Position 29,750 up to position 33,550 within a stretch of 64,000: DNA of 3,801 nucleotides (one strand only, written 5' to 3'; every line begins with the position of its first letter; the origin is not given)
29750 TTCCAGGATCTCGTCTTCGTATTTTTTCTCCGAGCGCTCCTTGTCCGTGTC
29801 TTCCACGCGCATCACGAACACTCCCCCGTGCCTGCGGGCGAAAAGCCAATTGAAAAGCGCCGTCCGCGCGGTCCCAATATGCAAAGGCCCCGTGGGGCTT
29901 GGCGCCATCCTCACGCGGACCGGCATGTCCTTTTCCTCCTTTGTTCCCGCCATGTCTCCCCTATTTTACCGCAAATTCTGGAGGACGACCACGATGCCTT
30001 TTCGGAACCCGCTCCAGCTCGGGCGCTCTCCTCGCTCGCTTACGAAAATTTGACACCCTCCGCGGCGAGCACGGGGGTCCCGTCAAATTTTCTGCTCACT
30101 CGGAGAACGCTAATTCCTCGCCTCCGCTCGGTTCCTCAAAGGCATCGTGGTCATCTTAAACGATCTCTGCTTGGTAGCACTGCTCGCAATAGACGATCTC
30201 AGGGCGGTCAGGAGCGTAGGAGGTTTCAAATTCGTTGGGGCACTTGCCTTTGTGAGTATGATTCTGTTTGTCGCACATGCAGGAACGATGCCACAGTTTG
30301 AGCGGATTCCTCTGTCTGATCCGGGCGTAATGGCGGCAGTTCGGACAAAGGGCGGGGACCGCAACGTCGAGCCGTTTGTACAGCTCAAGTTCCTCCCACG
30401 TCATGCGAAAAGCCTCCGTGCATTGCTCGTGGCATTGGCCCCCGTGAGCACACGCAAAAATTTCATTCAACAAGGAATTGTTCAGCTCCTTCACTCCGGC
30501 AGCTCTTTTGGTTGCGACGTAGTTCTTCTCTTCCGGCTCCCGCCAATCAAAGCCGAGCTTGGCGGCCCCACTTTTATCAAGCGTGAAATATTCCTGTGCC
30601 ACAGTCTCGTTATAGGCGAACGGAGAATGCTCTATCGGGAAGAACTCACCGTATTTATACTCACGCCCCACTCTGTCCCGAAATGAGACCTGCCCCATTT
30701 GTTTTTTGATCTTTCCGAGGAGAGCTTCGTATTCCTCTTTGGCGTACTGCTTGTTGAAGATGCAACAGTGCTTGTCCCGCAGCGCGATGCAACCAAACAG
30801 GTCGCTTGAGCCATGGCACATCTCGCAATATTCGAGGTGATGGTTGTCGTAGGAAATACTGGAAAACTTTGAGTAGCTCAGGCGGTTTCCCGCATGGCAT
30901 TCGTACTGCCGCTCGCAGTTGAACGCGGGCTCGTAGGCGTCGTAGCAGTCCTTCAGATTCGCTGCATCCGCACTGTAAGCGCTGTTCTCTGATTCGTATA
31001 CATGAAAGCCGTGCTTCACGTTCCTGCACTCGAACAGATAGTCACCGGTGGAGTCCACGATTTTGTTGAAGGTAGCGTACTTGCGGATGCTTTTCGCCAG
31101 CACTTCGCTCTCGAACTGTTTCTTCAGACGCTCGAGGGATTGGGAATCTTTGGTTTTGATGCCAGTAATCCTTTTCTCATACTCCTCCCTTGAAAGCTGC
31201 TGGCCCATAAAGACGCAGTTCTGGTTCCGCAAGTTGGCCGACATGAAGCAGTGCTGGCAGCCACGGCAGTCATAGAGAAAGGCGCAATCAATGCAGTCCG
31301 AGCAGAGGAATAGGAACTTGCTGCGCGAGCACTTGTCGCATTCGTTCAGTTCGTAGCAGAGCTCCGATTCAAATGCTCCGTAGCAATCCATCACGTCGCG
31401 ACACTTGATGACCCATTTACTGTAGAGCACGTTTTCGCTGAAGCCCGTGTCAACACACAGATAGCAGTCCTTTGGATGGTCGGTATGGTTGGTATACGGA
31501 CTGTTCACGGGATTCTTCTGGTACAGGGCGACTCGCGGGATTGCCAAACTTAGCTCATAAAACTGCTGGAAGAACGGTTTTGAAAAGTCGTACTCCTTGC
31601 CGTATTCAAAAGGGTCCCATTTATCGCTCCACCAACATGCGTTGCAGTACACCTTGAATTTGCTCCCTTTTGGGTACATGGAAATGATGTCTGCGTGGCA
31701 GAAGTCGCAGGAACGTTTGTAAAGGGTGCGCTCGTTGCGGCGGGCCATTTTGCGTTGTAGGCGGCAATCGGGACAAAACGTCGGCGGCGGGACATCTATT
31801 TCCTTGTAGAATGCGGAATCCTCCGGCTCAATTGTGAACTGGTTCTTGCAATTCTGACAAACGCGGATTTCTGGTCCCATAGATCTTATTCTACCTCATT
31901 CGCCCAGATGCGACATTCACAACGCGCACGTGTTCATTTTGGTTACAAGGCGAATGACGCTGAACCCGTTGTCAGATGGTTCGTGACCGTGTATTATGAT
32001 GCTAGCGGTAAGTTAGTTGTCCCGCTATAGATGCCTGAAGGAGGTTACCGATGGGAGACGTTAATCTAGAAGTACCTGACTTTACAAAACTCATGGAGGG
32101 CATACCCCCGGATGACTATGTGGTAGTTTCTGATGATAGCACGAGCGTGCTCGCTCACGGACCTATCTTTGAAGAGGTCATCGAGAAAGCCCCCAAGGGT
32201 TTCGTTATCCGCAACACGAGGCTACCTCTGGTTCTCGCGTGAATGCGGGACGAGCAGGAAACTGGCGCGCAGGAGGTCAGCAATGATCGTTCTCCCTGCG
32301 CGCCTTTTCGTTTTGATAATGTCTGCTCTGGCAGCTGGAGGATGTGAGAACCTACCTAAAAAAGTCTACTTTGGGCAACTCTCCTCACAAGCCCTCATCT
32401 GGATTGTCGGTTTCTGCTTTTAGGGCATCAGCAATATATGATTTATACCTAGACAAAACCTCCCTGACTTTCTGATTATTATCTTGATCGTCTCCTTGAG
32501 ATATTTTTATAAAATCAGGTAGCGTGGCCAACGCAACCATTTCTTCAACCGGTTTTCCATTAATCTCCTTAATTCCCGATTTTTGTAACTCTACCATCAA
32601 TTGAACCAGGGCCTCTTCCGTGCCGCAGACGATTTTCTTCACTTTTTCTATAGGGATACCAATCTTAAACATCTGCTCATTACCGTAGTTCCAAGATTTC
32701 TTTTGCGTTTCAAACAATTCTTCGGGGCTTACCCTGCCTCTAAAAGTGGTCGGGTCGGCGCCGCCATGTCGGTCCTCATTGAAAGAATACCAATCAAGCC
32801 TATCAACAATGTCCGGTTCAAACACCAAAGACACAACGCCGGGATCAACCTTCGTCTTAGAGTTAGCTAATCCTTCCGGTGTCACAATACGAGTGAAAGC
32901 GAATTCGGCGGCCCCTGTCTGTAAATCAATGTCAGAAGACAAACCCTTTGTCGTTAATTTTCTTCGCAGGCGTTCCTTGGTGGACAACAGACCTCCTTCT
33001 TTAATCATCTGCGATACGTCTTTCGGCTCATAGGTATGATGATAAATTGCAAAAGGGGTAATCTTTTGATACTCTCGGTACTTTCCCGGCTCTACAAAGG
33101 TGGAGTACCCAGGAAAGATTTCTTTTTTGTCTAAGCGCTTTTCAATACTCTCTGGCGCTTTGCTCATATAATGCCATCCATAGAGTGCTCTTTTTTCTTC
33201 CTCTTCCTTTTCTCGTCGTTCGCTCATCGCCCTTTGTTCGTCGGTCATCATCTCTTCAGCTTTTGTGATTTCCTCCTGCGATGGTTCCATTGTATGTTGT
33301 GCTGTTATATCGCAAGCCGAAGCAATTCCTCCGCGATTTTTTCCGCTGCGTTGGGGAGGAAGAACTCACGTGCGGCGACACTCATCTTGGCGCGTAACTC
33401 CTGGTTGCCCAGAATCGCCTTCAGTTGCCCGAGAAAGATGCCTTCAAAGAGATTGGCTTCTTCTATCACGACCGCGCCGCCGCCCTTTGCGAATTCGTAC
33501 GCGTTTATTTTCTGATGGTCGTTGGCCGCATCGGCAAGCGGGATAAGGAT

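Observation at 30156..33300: Lower-GC islet encoding a 574-aa, about 50-cysteine zinc-ribbon protein, a 63-aa protein with its own RBS and terminator, and a 42%-GC 301-aa unknown protein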

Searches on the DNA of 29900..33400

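Call 79: search_rna_families(source=window, start=29900, end=33400, threshold=evalue, max_evalue=1)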
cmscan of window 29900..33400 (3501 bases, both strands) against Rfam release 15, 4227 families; matches with E-value up to 1: 1.
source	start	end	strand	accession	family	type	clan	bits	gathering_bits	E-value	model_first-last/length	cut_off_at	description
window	32231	32342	+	RF02175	SMAD5-AS1_3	Gene; lncRNA;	-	20.7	60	0.16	1-125/125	no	SMAD5 antisense RNA 1 conserved region 3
